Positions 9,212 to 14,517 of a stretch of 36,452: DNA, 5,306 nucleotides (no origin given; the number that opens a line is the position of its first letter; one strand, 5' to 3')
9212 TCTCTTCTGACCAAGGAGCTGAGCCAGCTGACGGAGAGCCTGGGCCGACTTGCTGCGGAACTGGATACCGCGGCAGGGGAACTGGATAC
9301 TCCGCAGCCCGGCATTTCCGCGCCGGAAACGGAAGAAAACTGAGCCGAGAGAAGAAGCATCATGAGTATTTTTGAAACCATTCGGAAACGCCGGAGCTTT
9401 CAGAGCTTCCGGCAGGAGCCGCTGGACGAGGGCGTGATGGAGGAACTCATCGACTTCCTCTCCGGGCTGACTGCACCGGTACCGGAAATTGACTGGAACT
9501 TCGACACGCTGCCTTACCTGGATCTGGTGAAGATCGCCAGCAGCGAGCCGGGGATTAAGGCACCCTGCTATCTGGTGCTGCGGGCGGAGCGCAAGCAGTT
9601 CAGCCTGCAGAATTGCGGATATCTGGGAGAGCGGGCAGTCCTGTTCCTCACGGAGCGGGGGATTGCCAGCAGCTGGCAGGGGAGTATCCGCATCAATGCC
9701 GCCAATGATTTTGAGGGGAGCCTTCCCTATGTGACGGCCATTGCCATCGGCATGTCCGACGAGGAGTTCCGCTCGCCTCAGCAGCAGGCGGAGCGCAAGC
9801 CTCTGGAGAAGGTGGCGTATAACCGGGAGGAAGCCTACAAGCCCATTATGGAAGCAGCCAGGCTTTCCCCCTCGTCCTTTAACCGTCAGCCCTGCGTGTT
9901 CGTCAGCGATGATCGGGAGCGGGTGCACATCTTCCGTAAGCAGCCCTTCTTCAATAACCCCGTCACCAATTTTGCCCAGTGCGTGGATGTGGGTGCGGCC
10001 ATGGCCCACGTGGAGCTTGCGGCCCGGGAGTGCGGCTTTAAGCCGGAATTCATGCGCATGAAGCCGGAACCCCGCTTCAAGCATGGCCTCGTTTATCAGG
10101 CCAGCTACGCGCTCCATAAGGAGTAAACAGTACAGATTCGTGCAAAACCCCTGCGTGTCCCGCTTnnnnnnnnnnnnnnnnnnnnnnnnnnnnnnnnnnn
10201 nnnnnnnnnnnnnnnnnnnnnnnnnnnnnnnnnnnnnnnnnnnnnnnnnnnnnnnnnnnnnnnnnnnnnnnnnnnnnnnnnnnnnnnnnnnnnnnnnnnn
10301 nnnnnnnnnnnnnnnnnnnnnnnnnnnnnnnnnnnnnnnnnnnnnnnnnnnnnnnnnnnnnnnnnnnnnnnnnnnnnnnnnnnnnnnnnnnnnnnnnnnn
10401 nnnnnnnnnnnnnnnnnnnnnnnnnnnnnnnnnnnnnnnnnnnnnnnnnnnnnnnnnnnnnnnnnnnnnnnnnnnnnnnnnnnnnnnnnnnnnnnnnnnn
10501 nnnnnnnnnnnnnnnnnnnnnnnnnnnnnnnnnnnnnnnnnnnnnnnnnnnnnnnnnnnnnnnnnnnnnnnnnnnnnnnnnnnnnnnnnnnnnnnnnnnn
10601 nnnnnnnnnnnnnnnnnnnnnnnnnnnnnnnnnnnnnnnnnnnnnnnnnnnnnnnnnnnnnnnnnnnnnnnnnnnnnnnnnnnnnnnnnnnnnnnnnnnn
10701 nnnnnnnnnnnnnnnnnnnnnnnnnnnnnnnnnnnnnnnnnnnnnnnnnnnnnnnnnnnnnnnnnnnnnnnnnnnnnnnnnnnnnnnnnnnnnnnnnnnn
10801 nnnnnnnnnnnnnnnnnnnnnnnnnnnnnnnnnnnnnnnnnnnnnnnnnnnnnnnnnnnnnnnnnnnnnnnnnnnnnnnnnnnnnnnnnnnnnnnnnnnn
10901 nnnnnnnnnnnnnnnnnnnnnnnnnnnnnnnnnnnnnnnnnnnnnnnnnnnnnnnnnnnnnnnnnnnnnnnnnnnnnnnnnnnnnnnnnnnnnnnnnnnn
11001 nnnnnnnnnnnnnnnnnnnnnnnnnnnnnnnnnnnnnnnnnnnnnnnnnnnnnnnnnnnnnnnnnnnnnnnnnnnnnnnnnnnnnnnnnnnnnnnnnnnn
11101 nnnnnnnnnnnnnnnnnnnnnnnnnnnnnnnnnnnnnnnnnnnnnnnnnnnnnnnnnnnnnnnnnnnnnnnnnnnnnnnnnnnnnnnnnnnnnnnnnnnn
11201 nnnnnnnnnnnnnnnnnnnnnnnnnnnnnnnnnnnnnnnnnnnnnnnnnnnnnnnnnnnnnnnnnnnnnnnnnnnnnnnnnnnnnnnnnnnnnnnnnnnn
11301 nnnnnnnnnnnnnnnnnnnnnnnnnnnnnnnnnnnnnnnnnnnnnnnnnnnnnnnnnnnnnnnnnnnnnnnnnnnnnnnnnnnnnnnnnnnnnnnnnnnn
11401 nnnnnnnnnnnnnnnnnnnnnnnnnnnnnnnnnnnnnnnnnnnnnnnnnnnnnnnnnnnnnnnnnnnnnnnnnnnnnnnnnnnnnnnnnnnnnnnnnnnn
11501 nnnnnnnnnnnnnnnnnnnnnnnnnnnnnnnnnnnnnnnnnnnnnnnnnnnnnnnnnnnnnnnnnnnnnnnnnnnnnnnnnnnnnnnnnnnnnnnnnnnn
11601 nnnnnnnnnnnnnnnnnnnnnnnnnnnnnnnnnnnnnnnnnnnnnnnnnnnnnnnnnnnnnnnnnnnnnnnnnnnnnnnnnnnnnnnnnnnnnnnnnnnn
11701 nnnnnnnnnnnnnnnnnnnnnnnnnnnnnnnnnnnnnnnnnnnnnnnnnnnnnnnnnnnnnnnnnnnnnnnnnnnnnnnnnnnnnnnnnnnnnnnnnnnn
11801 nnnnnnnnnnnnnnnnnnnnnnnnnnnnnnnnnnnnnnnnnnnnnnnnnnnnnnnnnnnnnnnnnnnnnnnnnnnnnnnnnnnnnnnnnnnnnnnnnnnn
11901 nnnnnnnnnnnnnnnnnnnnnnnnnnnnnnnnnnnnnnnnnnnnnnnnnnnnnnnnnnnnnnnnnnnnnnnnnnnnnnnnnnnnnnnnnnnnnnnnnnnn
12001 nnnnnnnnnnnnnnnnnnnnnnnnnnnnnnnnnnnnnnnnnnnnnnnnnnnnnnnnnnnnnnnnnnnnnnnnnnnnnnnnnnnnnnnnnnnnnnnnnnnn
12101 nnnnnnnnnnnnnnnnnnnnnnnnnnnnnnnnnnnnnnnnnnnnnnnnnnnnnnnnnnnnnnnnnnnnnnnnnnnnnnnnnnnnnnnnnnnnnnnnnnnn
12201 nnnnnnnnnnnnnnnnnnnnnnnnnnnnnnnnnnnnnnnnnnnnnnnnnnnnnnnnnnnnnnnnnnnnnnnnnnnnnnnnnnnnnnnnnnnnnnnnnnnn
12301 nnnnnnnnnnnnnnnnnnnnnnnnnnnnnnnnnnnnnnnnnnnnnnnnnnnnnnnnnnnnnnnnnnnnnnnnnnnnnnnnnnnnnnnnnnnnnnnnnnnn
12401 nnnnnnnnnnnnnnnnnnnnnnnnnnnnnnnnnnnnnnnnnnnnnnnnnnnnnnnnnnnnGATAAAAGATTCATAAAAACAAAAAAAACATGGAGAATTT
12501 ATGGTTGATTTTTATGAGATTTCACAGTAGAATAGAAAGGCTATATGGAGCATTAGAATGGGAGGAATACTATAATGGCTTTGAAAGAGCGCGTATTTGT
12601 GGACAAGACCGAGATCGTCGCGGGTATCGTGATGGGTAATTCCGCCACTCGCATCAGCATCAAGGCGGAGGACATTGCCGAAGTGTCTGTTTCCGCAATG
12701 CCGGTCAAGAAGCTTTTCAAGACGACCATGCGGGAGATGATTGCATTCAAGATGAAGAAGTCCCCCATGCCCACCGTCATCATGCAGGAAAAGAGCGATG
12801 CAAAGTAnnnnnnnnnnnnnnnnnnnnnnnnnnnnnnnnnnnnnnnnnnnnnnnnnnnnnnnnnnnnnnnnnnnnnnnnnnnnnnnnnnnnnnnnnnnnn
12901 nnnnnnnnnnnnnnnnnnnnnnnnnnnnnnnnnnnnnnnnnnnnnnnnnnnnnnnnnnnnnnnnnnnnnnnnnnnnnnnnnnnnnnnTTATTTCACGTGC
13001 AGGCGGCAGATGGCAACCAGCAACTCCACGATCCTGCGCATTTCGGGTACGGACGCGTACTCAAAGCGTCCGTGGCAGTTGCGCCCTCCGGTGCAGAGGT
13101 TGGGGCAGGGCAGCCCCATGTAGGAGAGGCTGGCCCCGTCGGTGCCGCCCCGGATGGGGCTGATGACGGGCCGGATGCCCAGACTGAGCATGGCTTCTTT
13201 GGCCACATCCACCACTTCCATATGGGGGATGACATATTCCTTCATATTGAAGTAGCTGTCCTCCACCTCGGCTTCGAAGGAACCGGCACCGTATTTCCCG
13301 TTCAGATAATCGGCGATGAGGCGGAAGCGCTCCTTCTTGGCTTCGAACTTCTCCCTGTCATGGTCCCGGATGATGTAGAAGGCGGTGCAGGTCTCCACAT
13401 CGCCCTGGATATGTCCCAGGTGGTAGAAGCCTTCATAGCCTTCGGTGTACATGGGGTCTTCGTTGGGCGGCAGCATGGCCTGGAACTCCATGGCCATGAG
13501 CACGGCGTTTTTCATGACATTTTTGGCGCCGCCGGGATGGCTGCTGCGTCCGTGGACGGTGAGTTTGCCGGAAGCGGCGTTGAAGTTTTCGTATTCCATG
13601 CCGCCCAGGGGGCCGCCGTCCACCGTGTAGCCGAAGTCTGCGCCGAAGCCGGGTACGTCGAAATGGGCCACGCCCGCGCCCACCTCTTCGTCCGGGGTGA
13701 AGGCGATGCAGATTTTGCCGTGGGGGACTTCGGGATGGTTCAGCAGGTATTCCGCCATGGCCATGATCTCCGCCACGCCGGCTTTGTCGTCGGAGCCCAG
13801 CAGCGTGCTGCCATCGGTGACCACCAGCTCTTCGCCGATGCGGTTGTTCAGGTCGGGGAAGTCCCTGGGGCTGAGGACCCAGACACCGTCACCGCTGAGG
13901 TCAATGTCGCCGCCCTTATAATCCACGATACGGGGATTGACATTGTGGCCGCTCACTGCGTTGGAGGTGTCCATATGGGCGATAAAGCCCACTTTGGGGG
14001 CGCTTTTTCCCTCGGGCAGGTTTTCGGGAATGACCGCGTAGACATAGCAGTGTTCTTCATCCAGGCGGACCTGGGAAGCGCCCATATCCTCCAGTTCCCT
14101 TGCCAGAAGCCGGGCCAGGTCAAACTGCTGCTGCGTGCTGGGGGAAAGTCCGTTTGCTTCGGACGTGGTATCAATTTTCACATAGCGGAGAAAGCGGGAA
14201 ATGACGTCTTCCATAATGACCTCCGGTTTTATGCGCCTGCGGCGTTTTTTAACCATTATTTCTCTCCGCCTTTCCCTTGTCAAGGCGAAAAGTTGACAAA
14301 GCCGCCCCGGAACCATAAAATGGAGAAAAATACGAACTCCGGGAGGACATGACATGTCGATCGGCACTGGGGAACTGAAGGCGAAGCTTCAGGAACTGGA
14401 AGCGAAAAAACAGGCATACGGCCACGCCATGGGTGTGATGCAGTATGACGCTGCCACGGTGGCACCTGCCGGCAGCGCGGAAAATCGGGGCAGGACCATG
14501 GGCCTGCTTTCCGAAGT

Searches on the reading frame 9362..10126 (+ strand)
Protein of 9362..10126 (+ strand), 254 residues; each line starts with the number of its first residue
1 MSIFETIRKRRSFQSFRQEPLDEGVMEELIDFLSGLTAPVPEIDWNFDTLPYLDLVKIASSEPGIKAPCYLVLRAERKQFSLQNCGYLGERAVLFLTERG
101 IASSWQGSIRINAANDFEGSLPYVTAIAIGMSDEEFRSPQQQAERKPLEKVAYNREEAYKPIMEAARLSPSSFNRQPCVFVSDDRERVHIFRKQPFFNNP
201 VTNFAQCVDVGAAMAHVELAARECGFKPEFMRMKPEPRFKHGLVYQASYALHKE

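Call 8: search_protein_families(library=pfam, proteins=[window:9362-10126:+], max_evalue=0.001)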
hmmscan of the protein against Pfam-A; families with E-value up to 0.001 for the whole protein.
window:9362-10126:+ (254 aa): 2 families
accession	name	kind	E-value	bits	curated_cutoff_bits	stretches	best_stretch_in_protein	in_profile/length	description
PF14512.11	TM1586_NiRdase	-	1.2e-36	126.8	27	1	3-221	2-215/215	Putative TM nitroreductase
PF00881.29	Nitroreductase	-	2.2e-12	47.9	23.5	0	157-181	18-42/167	Nitroreductase family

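Call 67: search_protein_families(library=ncbifam, proteins=[window:9362-10126:+], max_evalue=0.00001)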
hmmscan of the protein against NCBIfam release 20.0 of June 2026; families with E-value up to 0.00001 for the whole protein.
window:9362-10126:+ (254 aa): 1 family
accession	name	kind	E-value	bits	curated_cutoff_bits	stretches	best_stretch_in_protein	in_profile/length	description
NF005901.0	PRK07877.1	equivalog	9.7e-06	24.1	476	0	142-230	359-448/722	Rv1355c family protein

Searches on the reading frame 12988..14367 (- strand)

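Call 9: search_protein_families(library=pfam, proteins=[window:12988-14367:-], max_evalue=0.001)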
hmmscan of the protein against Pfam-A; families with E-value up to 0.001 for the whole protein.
window:12988-14367:- (459 aa): 3 families
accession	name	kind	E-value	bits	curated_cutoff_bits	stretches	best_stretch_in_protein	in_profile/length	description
PF07687.19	M20_dimer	-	4.4e-14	52.8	21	1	259-356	1-103/107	Peptidase dimerisation domain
PF01546.33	Peptidase_M20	-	2.5e-12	47.6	24.6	1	192-454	34-204/206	Peptidase family M20/M25/M40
PF05343.19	Peptidase_M42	-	1.5e-06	27.9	23.2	0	193-256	134-195/292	M42 glutamyl aminopeptidase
